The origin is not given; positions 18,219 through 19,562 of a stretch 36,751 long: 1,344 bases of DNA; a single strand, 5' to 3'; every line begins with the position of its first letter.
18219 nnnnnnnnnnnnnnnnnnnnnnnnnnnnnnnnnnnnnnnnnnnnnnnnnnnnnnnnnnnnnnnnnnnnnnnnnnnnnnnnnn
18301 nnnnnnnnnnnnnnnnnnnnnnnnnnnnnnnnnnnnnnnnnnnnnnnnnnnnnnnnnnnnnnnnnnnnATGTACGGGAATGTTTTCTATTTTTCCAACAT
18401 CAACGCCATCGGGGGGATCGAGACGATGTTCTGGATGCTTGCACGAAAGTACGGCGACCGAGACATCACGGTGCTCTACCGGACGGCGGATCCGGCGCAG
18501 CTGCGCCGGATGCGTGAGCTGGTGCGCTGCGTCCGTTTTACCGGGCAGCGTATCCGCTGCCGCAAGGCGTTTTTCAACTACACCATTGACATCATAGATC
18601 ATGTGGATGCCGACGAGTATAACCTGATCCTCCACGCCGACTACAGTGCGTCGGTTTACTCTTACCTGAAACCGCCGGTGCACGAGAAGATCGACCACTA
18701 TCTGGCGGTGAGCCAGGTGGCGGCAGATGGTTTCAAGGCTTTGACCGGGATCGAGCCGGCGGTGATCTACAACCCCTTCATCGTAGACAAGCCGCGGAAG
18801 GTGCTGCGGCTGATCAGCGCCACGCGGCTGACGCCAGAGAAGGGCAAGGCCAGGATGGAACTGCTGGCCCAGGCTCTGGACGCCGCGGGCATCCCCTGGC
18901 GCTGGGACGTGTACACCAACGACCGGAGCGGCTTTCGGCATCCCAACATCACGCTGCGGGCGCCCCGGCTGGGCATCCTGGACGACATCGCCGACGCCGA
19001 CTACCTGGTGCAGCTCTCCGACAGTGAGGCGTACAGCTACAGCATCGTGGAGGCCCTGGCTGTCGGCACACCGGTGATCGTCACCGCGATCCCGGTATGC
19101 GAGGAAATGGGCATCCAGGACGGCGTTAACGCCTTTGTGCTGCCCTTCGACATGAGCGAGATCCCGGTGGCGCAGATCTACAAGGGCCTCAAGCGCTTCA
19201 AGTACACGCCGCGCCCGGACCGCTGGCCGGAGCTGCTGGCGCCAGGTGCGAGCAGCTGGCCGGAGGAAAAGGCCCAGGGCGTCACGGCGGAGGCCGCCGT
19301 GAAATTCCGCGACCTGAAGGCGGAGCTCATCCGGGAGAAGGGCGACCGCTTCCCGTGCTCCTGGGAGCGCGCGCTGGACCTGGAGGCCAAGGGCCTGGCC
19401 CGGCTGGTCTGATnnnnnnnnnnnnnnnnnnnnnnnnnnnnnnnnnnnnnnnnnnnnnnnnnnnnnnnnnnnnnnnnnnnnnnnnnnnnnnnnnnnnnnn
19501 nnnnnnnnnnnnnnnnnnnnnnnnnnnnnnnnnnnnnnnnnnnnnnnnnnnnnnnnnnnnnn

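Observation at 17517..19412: Methyltransferase-like gene plus GT4 glycosyltransferase inserted between terS and terL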

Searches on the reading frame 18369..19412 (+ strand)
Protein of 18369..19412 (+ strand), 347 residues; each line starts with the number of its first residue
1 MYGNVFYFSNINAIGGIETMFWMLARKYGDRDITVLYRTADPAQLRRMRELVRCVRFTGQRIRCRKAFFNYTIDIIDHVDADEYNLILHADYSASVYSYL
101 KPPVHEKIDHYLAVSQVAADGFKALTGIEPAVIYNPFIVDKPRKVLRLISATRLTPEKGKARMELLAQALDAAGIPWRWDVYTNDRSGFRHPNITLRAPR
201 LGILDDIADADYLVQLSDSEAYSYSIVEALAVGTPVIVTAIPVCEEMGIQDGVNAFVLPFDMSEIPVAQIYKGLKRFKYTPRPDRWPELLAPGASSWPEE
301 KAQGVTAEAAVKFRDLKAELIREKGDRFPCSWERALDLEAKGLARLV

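Call 3: search_protein_families(library=pfam, proteins=[window:18369-19412:+], max_evalue=0.01)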
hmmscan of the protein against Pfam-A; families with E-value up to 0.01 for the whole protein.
window:18369-19412:+ (347 aa): 3 families
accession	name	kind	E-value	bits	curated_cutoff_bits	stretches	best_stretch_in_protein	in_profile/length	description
PF00534.26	Glycos_transf_1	-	5.1e-07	29.8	26.4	1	209-260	92-142/172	Glycosyl transferases group 1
PF13692.12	Glyco_trans_1_4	-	2.8e-06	28.1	27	1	207-260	74-126/142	Glycosyl transferases group 1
PF13439.12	Glyco_transf_4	-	4.3e-05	24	28.5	0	14-135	1-164/170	Glycosyltransferase Family 4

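Call 4: search_protein_families(library=phrogs, proteins=[window:18369-19412:+], max_evalue=0.01)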
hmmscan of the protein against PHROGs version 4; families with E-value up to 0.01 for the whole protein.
window:18369-19412:+ (347 aa): 2 families
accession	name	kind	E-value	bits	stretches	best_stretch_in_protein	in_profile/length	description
phrog_2170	-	moron, auxiliary metabolic gene and host takeover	3.9e-06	27.2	1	147-249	181-294/374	glycosyltransferase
phrog_4356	-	moron, auxiliary metabolic gene and host takeover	0.00013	22.3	1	207-245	191-229/307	glycosyltransferase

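Call 5: search_protein_families(library=ncbifam, proteins=[window:18369-19412:+], max_evalue=1)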
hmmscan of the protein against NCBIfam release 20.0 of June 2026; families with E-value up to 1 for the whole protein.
window:18369-19412:+ (347 aa): 15 families
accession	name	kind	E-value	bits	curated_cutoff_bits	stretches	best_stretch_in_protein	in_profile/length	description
NF041876.1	EPS_EpsE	equivalog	5.3e-08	32.5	400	1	203-260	289-345/389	exopolysaccharide biosynthesis GT4 family glycosyltransferase EpsE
TIGR04047.1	MSMEG_0565_glyc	hypoth_equivalog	1.3e-05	24.4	259.85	1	208-256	275-324/373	MSMEG_0565 family glycosyltransferase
NF047880.1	glyco_SdgA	exception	2.6e-05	23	800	1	193-261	373-441/488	serine-aspartate repeat adhesin O-glycosyltransferase SdgA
NF046085.1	XrtY_assoc_Gly1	equivalog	0.0012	17.8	400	1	207-240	282-315/387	XrtY-associated glycosyltransferase XYAG1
TIGR03088.1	stp2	hypoth_equivalog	0.0018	17.4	409.05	1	199-260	262-322/374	TIGR03088 family PEP-CTERM/XrtA system glycosyltransferase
NF053787.1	GlcN_PG_synth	equivalog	0.013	14.3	480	1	205-247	257-299/361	N-acetylglucosaminyl phosphatidylglycerol synthase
NF038229.1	Glyco4_Geo_Pelo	equivalog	0.018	14.1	400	1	207-255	235-282/338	GPMC system family 4 glycosyltransferase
TIGR03999.1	thiol_BshA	equivalog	0.019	13.9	273.7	1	208-260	271-322/375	N-acetyl-alpha-D-glucosaminyl L-malate synthase BshA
NF041010.1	glycosy_Agl16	equivalog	0.028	13.3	575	1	212-258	256-302/352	glycosylation protein Agl16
TIGR02918.1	TIGR02918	equivalog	0.028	13.1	574.6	1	214-272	397-455/500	accessory Sec system glycosyltransferase GtfA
TIGR04348.1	TIGR04348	equivalog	0.036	13.1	300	1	148-242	155-245/310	selenoneine biosynthesis selenosugar synthase SenB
TIGR04015.1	WcaC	equivalog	0.067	12.3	784.85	1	203-253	300-350/405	colanic acid biosynthesis glycosyltransferase WcaC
TIGR04157.1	glyco_rSAM_CFB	subfamily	0.075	12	400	1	213-261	304-351/406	TIGR04157 family glycosyltransferase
NF038011.1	PelF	equivalog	0.09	11.8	100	1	209-247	383-421/489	GT4 family glycosyltransferase PelF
TIGR02470.1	sucr_synth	equivalog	0.15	10.1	810.4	1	212-275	646-708/784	sucrose synthase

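Call 7: search_solved_structures(query=window:18369-19412:+, max_evalue=1, show_alignments=2)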
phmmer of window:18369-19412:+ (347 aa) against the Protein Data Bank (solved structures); distinct sequences matched with E-value up to 1: 3.
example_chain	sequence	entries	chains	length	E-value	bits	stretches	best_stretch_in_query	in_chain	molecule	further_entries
4pqg_A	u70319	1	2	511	0.056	15.7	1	214-265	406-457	Glycosyltransferase Gtf1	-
3r9b_A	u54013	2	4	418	0.5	12.5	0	40-128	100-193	CYTOCHROME P450 164A2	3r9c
5e9t_A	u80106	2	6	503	0.71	12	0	211-265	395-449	Glycosyltransferase Gtf1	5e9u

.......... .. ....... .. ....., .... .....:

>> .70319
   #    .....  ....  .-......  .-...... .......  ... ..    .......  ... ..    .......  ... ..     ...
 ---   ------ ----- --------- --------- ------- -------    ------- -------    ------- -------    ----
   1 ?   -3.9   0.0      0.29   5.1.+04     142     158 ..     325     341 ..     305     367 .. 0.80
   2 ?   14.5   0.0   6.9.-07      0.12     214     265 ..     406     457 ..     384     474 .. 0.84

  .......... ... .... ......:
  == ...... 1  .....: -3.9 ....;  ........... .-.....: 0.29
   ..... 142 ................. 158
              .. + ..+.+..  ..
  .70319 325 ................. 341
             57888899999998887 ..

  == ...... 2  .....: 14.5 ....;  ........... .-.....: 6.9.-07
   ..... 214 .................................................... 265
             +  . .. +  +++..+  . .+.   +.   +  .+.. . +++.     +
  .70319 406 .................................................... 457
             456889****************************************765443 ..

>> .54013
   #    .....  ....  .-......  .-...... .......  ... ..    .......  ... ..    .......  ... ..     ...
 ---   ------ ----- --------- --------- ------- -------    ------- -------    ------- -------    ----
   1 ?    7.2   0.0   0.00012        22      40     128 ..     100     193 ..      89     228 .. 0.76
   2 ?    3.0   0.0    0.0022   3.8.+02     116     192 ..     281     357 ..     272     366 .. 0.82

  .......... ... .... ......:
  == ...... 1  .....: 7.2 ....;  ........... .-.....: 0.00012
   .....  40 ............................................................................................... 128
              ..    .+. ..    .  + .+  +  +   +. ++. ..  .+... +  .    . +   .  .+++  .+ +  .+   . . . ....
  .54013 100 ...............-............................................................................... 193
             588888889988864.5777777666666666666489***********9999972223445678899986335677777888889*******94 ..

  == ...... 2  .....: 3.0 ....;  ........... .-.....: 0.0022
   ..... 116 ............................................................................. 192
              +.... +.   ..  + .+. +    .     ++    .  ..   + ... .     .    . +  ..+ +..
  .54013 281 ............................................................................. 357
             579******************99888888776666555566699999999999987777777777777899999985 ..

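Call 13: find_homologous_proteins(query=window:18369-19412:+, max_evalue=0.001)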
Query window:18369-19412:+ (347 aa): 1807 proteins with E <= 0.001 among 6657 candidates; the best 120 are listed.
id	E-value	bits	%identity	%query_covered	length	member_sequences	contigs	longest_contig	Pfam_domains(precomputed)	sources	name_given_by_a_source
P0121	7.7e-221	750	95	100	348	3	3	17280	PF00534.27,PF13692.13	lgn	-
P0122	8.8e-169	579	73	100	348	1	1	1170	PF00534.27,PF13692.13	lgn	-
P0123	5.7e-167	573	73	100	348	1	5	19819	PF00534.27,PF13692.13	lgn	-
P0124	8.2e-163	559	70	100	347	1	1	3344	PF00534.27,PF13692.13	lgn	-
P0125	4.2e-156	537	67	100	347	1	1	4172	PF00534.27,PF13692.13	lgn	-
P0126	2.9e-124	433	56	100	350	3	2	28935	PF00534.27,PF13692.13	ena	-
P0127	8.8e-120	418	55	100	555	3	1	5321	PF00534.27,PF00535.33,PF13692.13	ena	-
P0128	1.1e-118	414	56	100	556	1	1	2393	PF10111.15,PF13641.13,PF00534.27,PF00535.33,PF13692.13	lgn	-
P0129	5.2e-118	412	55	100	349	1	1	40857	PF00534.27,PF13692.13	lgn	-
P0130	5.3e-118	412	55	99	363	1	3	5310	PF00534.27,PF13692.13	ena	-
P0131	2.3e-117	410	54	100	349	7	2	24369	PF00534.27,PF13692.13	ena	-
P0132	1.1e-116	408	56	100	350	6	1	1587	PF00534.27,PF13439.13,PF13692.13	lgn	-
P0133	1.7e-116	407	54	100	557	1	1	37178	PF10111.15,PF00534.27,PF00535.33,PF13692.13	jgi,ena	-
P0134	5.8e-116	405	55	97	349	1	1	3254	PF00534.27,PF13692.13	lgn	-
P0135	5.8e-115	402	54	97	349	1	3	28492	PF00534.27,PF13692.13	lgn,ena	-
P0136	5.9e-115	402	54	100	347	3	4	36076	PF00534.27,PF13692.13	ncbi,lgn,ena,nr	ncbi:MAG: glycosyltransferase [Eubacteriales bacterium]|nr:glycosyltransferase [Eubacteriales bacter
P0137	4.2e-114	399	55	100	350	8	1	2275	PF00534.27,PF13692.13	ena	-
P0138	4.9e-113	396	53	100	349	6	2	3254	PF00534.27,PF13692.13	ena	-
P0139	8.2e-113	395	54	100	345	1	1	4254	PF00534.27,PF13692.13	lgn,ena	-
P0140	1.5e-112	394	54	100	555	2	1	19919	PF10111.15,PF13641.13,PF00534.27,PF00535.33,PF13692.13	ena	-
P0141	1.6e-112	394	51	100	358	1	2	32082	PF00534.27,PF13692.13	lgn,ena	-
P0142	2.0e-112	394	52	100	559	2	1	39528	PF10111.15,PF00534.27,PF00535.33,PF13692.13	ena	-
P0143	2.7e-112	393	54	100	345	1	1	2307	PF00534.27,PF13692.13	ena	-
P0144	8.5e-112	392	54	99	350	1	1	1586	PF00534.27,PF13692.13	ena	-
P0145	1.5e-111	391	51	100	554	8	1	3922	PF10111.15,PF00534.27,PF00535.33,PF13692.13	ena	-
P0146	2.2e-111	390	52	99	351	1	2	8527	PF00534.27,PF20706.4,PF13692.13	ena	-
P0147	4.4e-111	389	52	100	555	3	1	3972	PF10111.15,PF00534.27,PF00535.33,PF13692.13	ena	-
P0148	4.6e-111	389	52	100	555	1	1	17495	PF10111.15,PF00534.27,PF00535.33,PF13692.13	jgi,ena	-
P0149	5.3e-111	389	51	99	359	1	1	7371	PF00534.27,PF13692.13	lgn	-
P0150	1.9e-110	387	52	100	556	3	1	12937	PF00534.27,PF00535.33,PF13692.13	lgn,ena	-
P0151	3.8e-110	386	53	99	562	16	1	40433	PF10111.15,PF00534.27,PF00535.33,PF13692.13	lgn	-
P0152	4.8e-110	386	54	99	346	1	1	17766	PF00534.27,PF13692.13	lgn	-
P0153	5.0e-110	386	52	99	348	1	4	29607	PF00534.27,PF13692.13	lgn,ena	-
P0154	5.6e-110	386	52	100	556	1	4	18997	PF10111.15,PF00534.27,PF00535.33,PF13692.13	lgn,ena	-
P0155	6.3e-110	386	52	100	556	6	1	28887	PF00534.27,PF00535.33,PF13692.13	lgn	-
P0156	2.0e-109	384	51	100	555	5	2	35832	PF00534.27,PF13439.13,PF00535.33,PF13692.13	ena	-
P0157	3.1e-109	383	52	97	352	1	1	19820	PF00534.27,PF13692.13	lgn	-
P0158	4.1e-109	383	53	99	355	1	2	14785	PF00534.27,PF13692.13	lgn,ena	-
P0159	1.0e-108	381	50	100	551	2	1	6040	PF00534.27,PF00535.33,PF13692.13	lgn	-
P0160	1.2e-108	381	52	100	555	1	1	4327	PF10111.15,PF00534.27,PF00535.33,PF13692.13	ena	-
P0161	1.9e-108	381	53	97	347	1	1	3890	PF00534.27,PF13692.13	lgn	-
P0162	7.9e-108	379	53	100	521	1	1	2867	PF00534.27,PF00535.33,PF13692.13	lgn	-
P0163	1.2e-107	378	51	99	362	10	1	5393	PF00534.27,PF13692.13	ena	-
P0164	1.3e-107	378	52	100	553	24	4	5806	PF10111.15,PF00534.27,PF00535.33,PF13692.13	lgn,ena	-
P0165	1.5e-107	378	52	99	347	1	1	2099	PF00534.27,PF13692.13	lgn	-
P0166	1.5e-107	378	53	97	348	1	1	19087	PF00534.27,PF13692.13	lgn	-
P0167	1.7e-107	377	51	99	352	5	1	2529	PF00534.27,PF13692.13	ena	-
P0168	2.5e-107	377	52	99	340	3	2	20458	PF00534.27,PF13692.13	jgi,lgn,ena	jgi:glycosyltransferase involved in cell wall biosynthesis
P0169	3.4e-107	377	51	99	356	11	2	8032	PF00534.27,PF13692.13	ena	-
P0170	3.4e-107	377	52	100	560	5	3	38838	PF10111.15,PF13641.13,PF00534.27,PF00535.33,PF13692.13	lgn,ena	-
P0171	3.5e-107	376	51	99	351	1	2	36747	PF00534.27,PF13692.13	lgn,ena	-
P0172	3.7e-107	376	52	99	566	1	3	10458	PF10111.15,PF00534.27,PF00535.33,PF13692.13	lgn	-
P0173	4.3e-107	376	50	99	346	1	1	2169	PF00534.27,PF13692.13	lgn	-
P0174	5.1e-107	376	52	97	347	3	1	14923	PF00534.27,PF13692.13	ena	-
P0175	5.2e-107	376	49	100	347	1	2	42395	PF00534.27,PF13692.13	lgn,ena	-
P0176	6.3e-107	376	50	100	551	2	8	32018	PF10111.15,PF13641.13,PF00534.27,PF00535.33,PF13692.13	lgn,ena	-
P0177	7.0e-107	375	54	100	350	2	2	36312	PF00534.27,PF13692.13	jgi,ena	-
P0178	8.3e-107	375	50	100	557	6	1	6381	PF10111.15,PF00534.27,PF13439.13,PF00535.33,PF13692.13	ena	-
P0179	8.6e-107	375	51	100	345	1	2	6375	PF00534.27,PF13692.13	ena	-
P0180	1.2e-106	375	51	97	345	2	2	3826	PF00534.27,PF13692.13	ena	-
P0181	1.4e-106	375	56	90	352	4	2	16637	PF00534.27,PF13692.13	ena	-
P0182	2.1e-106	374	50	100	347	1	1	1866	PF00534.27,PF13692.13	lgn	-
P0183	2.6e-106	374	52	99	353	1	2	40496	PF00534.27,PF13692.13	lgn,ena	-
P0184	3.4e-106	373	52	99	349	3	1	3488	PF00534.27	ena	-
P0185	3.4e-106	373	51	99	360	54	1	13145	PF00534.27,PF13692.13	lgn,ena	-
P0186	5.2e-106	373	52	99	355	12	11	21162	PF00534.27,PF13692.13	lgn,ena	-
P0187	7.3e-106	372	49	99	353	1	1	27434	PF00534.27,PF13692.13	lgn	-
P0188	7.6e-106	372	51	99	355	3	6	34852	PF00534.27,PF13692.13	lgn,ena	-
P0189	7.9e-106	372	51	99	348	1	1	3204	PF00534.27,PF13692.13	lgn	-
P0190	8.3e-106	372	51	99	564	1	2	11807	PF10111.15,PF13641.13,PF00534.27,PF00535.33,PF13692.13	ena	-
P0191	8.8e-106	372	49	100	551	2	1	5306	PF00534.27,PF00535.33,PF13692.13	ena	-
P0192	1.1e-105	372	50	99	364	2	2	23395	PF00534.27,PF13692.13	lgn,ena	-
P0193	1.2e-105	371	51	100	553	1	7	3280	PF10111.15,PF13641.13,PF00534.27,PF00535.33,PF13692.13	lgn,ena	-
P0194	1.3e-105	371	50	100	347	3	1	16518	PF00534.27,PF13692.13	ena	-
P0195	1.3e-105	371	51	100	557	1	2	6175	PF13641.13,PF00534.27,PF00535.33,PF13692.13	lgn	-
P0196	1.6e-105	371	50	98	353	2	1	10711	PF00534.27,PF13692.13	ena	-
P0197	1.7e-105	371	52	99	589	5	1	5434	PF13641.13,PF00534.27,PF00535.33,PF13692.13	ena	-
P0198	1.9e-105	371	51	98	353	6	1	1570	PF00534.27,PF13692.13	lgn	-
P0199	2.3e-105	370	49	99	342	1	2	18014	PF00534.27,PF13692.13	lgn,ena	-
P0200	3.4e-105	370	50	100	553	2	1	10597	PF10111.15,PF00534.27,PF00535.33,PF13692.13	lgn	-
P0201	4.7e-105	369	51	99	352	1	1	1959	PF00534.27,PF13692.13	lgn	-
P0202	4.9e-105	369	51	100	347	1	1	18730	PF00534.27,PF13692.13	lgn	-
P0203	5.7e-105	369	53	95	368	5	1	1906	PF00534.27,PF13692.13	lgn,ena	-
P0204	6.4e-105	369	50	99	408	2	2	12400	PF00534.27,PF13692.13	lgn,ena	-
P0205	7.8e-105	369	52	99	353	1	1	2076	PF00534.27,PF13692.13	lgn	-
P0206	7.9e-105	369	52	99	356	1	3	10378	PF00534.27,PF13692.13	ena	-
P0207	8.1e-105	369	51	99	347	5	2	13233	PF00534.27,PF13692.13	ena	-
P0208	8.6e-105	369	50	99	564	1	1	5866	PF10111.15,PF00534.27,PF00535.33,PF13692.13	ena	-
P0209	9.0e-105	369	55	91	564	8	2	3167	PF10111.15,PF00534.27,PF00535.33,PF13692.13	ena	-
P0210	9.8e-105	368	53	97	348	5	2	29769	PF00534.27,PF13692.13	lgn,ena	-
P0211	1.2e-104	368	50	100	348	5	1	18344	PF00534.27,PF13692.13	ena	-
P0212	1.4e-104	368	51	99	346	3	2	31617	PF00534.27,PF13692.13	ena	-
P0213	1.4e-104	368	50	100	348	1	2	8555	PF00534.27,PF13692.13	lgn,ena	-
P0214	1.6e-104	368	52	99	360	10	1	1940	PF00534.27,PF13692.13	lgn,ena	-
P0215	2.7e-104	367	50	98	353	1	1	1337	PF00534.27,PF13692.13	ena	-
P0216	3.1e-104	367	51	91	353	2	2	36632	PF00534.27,PF13692.13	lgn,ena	-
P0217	3.2e-104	367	50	100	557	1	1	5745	PF13641.13,PF00534.27,PF00535.33,PF13692.13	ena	-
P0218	3.3e-104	367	50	100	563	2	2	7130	PF10111.15,PF00534.27,PF00535.33,PF13692.13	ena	-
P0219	5.3e-104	366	51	100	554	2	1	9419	PF10111.15,PF13641.13,PF00534.27,PF00535.33,PF13692.13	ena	-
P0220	5.7e-104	366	49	99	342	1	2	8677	PF00534.27,PF13692.13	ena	-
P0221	5.8e-104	366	51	99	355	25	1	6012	PF00534.27,PF13692.13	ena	-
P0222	6.5e-104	366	49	100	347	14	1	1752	PF00534.27,PF13692.13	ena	-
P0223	7.6e-104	366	49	99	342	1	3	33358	PF00534.27,PF13692.13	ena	-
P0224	7.7e-104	365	49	99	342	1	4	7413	PF00534.27,PF13692.13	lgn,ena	-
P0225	7.7e-104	365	50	99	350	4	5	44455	PF00534.27,PF13692.13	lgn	-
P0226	7.9e-104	365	51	99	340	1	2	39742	PF00534.27,PF13692.13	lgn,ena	-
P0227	8.2e-104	365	50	98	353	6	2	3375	PF00534.27,PF13692.13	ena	-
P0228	8.6e-104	365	50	100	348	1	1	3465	PF00534.27,PF13692.13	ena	-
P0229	8.8e-104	365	53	99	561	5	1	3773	PF10111.15,PF13641.13,PF00534.27,PF00535.33,PF13692.13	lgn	-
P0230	1.2e-103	365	53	95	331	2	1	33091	PF00534.27,PF13692.13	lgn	-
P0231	1.3e-103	365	49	97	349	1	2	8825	PF00534.27,PF13692.13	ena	-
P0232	1.4e-103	365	49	99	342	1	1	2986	PF00534.27,PF13692.13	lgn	-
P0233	1.7e-103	364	52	99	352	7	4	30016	PF00534.27,PF13692.13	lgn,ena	-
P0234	1.9e-103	364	51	99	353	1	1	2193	PF00534.27,PF13692.13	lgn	-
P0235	2.0e-103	364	52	99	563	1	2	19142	PF10111.15,PF00534.27,PF00535.33,PF13692.13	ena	-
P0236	2.4e-103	364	50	99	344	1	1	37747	PF00534.27,PF13692.13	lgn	-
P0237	2.5e-103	364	49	100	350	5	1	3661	PF00534.27,PF13692.13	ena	-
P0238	3.2e-103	363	49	100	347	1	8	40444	PF00534.27,PF13692.13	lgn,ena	-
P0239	3.3e-103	363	51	100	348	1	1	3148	PF00534.27,PF13692.13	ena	-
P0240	3.3e-103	363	49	99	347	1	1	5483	PF00534.27,PF13692.13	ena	-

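Call 14: search_dna_similar(query=window:18369-19412:+, collection=phages, mode=protein, max_rows=30, max_evalue=0.001)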
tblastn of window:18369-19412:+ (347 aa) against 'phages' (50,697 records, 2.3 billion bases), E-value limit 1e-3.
Records with a match: 4; places in all: 4; records where one place covers at least 80% of the query: 4.
Best place of each record, by identity: <60% 4.
By first word of the organism name: Butyrivibrio 4.
By host as written in the record: Butyrivibrio fibrisolvens DSM 3071 3; Butyrivibrio sp. 1.
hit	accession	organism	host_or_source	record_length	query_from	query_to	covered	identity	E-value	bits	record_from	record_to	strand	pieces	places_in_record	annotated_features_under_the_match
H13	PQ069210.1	Butyrivibrio phage Closwp03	Butyrivibrio sp.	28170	5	345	98%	34.4%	1e-40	157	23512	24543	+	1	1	glycosyl transferase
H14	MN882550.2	Butyrivibrio phage Arawn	Butyrivibrio fibrisolvens DSM 3071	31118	5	345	98%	34.4%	1e-40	157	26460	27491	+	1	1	glycosyl transferase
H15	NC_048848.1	Butyrivibrio phage Arawn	Butyrivibrio fibrisolvens DSM 3071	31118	5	345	98%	34.4%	1e-40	157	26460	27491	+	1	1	glycosyl transferase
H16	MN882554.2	Butyrivibrio phage Idris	Butyrivibrio fibrisolvens DSM 3071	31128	5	345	98%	34.4%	1e-40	157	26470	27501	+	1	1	hypothetical protein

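Call 15: get_annotated_region(hit=H14, flank=8000)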
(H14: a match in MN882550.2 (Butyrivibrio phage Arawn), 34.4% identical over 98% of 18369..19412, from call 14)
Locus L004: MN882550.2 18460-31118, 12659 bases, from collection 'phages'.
description: Butyrivibrio phage Arawn, complete genome.
organism: Butyrivibrio phage Arawn (NCBI taxid 2724180)
taxonomy: Viruses; Duplodnaviria; Heunggongvirae; Uroviricota; Caudoviricetes; Arawnvirus; Arawnvirus arawn
host: Butyrivibrio fibrisolvens DSM 3071; source: -; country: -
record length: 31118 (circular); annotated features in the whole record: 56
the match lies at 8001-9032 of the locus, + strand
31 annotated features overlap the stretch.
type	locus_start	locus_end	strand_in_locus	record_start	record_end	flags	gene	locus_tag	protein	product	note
CDS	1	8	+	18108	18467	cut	-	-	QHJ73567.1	hypothetical protein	Hypothetical possible coding region with unknown function. ORF predicted by GeneMarkS-2, Glimmer3, Phanotate-v1.1.2, ...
CDS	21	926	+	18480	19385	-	-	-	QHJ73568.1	putative endolysin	Pfam Mannosyl-glycoprotein with endo-beta-N-acetylglucosaminidase (PF01832.20), LysM (PF01476.20) and SH3 (PF08239.11). ...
CDS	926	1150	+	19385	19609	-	-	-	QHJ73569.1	hypothetical protein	Hypothetical possible coding region with unknown function. ORF predicted by GeneMarkS-2, Glimmer3, Phanotate-v1.1.2, ...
regulatory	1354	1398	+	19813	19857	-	-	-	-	terminator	Predicted by FindTerm v2.8.1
CDS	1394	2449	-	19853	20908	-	-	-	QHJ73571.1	hypothetical protein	Hypothetical possible coding region with unknown function. ORF predicted by GeneMarkS-2, Glimmer3, Phanotate-v1.1.2, ...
CDS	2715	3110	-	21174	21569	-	-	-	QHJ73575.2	hypothetical protein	Hypothetical possible coding region with unknown function. ORF predicted by GeneMarkS-2, Glimmer3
regulatory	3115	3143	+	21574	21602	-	-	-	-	promoter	promoter predicted by PhagePromoter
CDS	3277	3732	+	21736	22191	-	-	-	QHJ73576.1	hypothetical protein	Hypothetical possible coding region with unknown function. ORF predicted by GeneMarkS-2, Glimmer3, Phanotate-v1.1.2, ...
CDS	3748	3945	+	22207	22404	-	-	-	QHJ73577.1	hypothetical protein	Hypothetical possible coding region with unknown function. ORF predicted by Glimmer3, Phanotate-v1.1.2, Prodigal-v2.6.3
CDS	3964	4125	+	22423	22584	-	-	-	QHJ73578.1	hypothetical protein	Hypothetical possible coding region with unknown function. ORF predicted by GeneMarkS-2, Glimmer3, Phanotate-v1.1.2, ...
CDS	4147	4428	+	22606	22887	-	-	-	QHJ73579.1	hypothetical protein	Hypothetical possible coding region with unknown function. ORF predicted by GeneMarkS-2, Glimmer3, Phanotate-v1.1.2, ...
CDS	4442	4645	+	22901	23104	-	-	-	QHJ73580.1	hypothetical protein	Hypothetical possible coding region with unknown function. ORF predicted by GeneMarkS-2, Glimmer3, Phanotate-v1.1.2, ...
CDS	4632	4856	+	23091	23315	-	-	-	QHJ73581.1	hypothetical protein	Pfam Helix-turn-ghelix domain (PF12728.7), TIGRfam DNA binding domain (TIGR01764). ORF predicted by GeneMarkS-2, ...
CDS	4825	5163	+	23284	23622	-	-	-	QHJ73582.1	hypothetical protein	Hypothetical possible coding region with unknown function. ORF predicted by GeneMarkS-2, Glimmer3, Phanotate-v1.1.2, ...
CDS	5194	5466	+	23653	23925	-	-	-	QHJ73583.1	hypothetical protein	Hypothetical possible coding region with unknown function. ORF predicted by GeneMarkS-2, Glimmer3, Phanotate-v1.1.2, ...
CDS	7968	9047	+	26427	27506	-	-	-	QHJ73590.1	glycosyl transferase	Pfam Glycosyl transferases group (PF00534.20), HAMAP (MF01472). ORF predicted by GeneMarkS-2, Glimmer3, ...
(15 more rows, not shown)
